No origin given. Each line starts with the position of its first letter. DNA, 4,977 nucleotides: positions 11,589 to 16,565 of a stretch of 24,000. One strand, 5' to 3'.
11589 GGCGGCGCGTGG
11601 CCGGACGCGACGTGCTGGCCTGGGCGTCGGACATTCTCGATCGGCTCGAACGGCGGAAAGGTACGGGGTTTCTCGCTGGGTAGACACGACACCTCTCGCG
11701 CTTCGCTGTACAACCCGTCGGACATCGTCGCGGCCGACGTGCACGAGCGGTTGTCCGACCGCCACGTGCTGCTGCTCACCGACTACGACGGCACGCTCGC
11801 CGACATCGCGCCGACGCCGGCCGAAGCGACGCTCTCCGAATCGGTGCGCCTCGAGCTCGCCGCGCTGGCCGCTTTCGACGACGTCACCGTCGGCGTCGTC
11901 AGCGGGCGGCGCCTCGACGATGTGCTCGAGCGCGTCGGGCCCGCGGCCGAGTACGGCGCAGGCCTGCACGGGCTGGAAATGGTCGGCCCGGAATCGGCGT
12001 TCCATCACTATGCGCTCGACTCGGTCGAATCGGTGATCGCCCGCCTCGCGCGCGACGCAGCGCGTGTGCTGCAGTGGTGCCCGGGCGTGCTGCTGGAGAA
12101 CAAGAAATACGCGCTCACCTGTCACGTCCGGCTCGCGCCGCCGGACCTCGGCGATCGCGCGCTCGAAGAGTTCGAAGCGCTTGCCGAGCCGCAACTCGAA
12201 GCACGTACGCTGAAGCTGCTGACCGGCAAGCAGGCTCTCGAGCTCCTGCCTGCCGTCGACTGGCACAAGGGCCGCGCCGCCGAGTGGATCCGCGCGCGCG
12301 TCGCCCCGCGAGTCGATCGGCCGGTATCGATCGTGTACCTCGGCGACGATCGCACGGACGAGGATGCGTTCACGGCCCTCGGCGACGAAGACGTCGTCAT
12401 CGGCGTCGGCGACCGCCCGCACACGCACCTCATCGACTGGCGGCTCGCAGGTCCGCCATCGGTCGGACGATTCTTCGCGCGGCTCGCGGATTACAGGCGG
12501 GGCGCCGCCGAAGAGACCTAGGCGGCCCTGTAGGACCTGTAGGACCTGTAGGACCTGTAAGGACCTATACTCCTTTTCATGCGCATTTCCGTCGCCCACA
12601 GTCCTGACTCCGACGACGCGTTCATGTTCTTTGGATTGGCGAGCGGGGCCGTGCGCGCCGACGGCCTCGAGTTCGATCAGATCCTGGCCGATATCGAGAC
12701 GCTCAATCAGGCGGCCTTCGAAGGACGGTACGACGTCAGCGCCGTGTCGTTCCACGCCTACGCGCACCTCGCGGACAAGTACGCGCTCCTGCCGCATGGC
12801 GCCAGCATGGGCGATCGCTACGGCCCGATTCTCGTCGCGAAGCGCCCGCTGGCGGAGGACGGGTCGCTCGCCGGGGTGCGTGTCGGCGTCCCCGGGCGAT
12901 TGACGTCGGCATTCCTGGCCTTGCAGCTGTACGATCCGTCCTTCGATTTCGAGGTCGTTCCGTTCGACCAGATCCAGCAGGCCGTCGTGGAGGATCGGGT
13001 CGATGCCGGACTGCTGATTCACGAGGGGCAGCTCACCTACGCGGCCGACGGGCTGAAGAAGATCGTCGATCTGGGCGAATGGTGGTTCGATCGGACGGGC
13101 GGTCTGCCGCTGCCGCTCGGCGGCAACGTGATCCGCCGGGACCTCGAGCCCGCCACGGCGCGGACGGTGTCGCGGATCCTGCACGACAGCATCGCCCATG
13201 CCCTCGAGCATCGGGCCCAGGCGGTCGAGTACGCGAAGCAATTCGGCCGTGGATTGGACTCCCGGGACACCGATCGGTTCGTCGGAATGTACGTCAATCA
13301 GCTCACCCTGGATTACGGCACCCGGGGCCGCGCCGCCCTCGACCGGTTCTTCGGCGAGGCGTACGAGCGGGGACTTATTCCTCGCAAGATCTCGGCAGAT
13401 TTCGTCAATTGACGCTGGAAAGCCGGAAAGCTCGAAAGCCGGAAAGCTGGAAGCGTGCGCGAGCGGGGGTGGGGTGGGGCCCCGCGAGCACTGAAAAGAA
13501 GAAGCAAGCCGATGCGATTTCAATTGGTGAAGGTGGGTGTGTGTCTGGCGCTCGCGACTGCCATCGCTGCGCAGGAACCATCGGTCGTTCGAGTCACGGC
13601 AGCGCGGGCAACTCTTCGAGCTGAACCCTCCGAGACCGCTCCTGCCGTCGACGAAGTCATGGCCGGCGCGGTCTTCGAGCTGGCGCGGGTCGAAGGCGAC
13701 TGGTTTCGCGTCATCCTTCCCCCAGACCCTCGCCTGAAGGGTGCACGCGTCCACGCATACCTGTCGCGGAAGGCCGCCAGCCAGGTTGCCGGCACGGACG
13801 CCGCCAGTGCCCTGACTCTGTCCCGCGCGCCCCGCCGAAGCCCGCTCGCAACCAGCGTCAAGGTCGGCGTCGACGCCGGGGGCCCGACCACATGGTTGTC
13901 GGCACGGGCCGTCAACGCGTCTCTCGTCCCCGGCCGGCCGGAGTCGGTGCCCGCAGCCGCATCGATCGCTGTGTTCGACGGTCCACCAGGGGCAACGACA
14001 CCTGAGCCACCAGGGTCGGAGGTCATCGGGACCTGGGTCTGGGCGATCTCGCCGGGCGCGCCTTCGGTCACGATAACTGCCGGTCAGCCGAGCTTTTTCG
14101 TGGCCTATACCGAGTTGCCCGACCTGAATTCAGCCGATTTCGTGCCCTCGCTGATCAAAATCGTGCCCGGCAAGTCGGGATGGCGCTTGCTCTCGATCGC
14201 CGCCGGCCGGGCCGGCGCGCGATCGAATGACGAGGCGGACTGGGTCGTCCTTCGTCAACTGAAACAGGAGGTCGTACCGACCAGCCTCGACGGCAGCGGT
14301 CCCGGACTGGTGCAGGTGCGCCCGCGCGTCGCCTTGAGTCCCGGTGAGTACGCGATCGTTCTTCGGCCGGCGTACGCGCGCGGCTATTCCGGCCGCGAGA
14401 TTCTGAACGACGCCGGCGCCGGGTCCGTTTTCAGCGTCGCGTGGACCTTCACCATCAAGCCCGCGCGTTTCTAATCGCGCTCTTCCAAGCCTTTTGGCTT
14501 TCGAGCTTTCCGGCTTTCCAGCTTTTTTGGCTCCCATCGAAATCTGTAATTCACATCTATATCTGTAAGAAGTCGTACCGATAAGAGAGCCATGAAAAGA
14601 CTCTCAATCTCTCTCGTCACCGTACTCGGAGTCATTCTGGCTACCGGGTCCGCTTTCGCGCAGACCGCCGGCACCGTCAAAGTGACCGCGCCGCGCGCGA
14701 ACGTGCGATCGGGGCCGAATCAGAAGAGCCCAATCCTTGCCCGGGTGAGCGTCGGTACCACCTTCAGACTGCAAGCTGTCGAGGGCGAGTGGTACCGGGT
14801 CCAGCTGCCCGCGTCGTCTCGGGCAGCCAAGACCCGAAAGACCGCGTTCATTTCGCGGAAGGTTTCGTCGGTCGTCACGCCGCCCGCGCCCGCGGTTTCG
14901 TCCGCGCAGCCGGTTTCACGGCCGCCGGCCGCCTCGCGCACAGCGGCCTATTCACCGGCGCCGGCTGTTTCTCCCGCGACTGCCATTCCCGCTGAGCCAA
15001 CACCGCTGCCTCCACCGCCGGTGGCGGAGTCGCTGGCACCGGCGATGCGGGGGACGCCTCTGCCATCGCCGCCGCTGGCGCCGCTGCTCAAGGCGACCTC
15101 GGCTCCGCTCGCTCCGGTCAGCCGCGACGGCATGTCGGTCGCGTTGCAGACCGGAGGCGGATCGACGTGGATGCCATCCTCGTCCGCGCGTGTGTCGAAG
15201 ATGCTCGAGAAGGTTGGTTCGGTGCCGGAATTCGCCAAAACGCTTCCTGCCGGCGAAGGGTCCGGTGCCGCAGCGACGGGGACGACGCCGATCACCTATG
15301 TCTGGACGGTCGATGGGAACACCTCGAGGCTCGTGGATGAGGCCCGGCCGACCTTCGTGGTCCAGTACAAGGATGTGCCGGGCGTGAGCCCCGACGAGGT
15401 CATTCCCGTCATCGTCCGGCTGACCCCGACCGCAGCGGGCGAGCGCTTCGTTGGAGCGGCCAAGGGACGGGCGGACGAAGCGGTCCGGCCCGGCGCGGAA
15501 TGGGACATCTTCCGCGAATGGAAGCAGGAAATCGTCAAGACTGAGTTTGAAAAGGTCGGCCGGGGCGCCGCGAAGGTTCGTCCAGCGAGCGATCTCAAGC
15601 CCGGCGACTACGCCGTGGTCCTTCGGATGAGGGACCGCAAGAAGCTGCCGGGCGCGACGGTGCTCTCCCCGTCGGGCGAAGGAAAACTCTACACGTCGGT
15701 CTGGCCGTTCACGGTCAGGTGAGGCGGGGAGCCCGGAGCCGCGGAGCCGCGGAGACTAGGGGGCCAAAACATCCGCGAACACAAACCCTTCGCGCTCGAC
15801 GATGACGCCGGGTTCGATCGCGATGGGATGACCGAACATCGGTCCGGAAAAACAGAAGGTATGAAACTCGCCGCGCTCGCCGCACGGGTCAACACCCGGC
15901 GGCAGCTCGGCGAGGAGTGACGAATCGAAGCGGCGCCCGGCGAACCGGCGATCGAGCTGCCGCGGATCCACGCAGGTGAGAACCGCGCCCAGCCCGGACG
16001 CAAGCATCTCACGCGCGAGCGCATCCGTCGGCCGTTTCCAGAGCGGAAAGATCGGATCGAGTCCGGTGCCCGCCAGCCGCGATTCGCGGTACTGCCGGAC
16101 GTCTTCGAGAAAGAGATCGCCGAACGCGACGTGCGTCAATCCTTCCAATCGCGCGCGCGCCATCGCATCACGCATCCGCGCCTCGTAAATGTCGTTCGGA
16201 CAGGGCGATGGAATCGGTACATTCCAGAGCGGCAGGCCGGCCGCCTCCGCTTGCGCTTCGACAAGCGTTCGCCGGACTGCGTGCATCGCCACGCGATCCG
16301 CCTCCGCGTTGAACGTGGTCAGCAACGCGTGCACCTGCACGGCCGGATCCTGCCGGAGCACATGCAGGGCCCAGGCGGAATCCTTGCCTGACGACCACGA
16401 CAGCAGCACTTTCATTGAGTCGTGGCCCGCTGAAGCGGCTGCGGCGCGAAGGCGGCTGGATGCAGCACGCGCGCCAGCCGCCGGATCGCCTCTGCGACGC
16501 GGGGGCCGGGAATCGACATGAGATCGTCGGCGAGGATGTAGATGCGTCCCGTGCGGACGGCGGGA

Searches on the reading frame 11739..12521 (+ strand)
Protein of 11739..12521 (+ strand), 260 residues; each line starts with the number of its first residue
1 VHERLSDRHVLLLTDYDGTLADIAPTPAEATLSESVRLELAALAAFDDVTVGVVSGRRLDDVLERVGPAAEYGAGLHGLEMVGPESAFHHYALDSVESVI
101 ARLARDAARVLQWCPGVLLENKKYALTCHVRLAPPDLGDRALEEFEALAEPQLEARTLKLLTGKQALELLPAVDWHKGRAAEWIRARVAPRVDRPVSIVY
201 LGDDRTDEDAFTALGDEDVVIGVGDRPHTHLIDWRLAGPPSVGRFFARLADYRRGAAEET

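Call 3: search_protein_families(library=pfam, proteins=[window:11739-12521:+], max_evalue=0.01)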
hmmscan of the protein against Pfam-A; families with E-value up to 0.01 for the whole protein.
window:11739-12521:+ (260 aa): 1 family
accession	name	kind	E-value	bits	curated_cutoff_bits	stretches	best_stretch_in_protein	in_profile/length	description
PF02358.22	Trehalose_PPase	-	2.2e-34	119.1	27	1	13-218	1-207/235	Trehalose-phosphatase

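Call 4: search_protein_families(library=ncbifam, proteins=[window:11739-12521:+], max_evalue=0.01)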
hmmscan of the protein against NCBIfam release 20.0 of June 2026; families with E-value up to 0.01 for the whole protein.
window:11739-12521:+ (260 aa): 6 families
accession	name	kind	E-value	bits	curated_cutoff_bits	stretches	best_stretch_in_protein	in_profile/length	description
TIGR00685.1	T6PP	equivalog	4.6e-40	138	68.05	1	8-250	2-249/250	trehalose-phosphatase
NF011071.0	PRK14501.1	equivalog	8.1e-34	116.9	634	1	6-251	490-726/729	bifunctional alpha,alpha-trehalose-phosphate synthase (UDP-forming)/trehalose-phosphatase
NF007560.0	PRK10187.1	equivalog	4.9e-20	71.9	327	1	13-251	18-245/266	trehalose-phosphatase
TIGR01484.1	HAD-SF-IIB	subfamily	4.3e-15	56.4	41.8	1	11-216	1-217/221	HAD-IIB family hydrolase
NF001217.0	PRK00192.1-4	equivalog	0.00064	19.3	373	1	154-232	161-234/265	mannosyl-3-phosphoglycerate phosphatase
TIGR01486.1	HAD-SF-IIB-MPGP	subfamily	0.0011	18.4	164.75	0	152-233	154-232/257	mannosyl-3-phosphoglycerate phosphatase family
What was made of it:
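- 11739..12521 (+): otsB, trehalose-6-phosphate phosphatase, 55 bp downstream on the same strand. PF02358 at 119 bits and TIGR00685 at 138 bits (cut-off 68) (calls 3, 4).
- On Bifunctional TPS-TPP (TPSP, PRK14501): The phosphatase is the separate gene 11739-12521 (call 4).
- Checked: 11739-12521, PF02358 and TIGR00685 above cut-off (calls 3, 4).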

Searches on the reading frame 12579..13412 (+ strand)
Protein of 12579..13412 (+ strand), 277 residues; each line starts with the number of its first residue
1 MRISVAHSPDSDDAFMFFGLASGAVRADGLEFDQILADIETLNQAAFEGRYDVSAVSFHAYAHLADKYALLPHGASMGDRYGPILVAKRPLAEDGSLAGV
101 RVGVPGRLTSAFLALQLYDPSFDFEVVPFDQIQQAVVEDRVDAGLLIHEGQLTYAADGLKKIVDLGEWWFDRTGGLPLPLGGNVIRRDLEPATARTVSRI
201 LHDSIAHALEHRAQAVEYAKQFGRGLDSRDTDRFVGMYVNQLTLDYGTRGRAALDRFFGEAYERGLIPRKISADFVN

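Call 3: search_protein_families(library=pfam, proteins=[window:12579-13412:+], max_evalue=0.01)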
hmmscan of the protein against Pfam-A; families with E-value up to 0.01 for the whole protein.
window:12579-13412:+ (277 aa): 2 families
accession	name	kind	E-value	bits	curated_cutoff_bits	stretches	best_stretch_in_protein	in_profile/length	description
PF02621.19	VitK2_biosynth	-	1.9e-75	254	26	1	3-263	1-252/252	Menaquinone biosynthesis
PF13577.12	SnoaL_4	-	0.0068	16.9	24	0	209-265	3-64/126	SnoaL-like domain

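Call 4: search_protein_families(library=ncbifam, proteins=[window:12579-13412:+], max_evalue=0.01)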
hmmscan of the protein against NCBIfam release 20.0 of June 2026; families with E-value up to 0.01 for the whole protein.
window:12579-13412:+ (277 aa): 0 families

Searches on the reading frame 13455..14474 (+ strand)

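Call 64: search_protein_families(library=pfam, proteins=[window:13455-14474:+], max_evalue=0.001)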
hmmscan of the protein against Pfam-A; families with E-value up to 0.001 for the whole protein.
window:13455-14474:+ (339 aa): 1 family
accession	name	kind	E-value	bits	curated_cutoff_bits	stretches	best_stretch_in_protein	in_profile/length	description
PF06347.19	SH3_4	-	4.2e-05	23.7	24.1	1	50-86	3-39/56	Bacterial SH3 domain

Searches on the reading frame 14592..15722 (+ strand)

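Call 64: search_protein_families(library=pfam, proteins=[window:14592-15722:+], max_evalue=0.001)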
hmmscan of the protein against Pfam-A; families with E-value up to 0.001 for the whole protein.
window:14592-15722:+ (376 aa): 2 families
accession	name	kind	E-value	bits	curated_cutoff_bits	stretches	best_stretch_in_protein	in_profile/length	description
PF08239.17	SH3_3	-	6.5e-08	33.1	27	1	35-77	2-39/54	Bacterial SH3 domain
PF06347.19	SH3_4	-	4.1e-06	26.9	24.1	1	34-71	3-40/56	Bacterial SH3 domain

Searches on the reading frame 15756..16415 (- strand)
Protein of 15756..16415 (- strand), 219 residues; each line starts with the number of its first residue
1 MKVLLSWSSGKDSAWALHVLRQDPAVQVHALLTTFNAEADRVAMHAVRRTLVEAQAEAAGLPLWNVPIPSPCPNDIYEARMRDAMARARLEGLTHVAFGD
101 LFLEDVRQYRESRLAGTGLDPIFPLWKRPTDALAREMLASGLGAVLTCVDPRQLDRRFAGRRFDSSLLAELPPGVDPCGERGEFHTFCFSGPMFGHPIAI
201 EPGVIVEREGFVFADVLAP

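Call 64: search_protein_families(library=pfam, proteins=[window:15756-16415:-], max_evalue=0.001)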
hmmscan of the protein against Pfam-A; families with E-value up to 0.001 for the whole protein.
window:15756-16415:- (219 aa): 1 family
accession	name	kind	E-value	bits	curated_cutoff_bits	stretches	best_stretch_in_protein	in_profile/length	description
PF01902.24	Diphthami_syn_2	-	3e-27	96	23.2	1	1-202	1-200/219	Diphthamide synthase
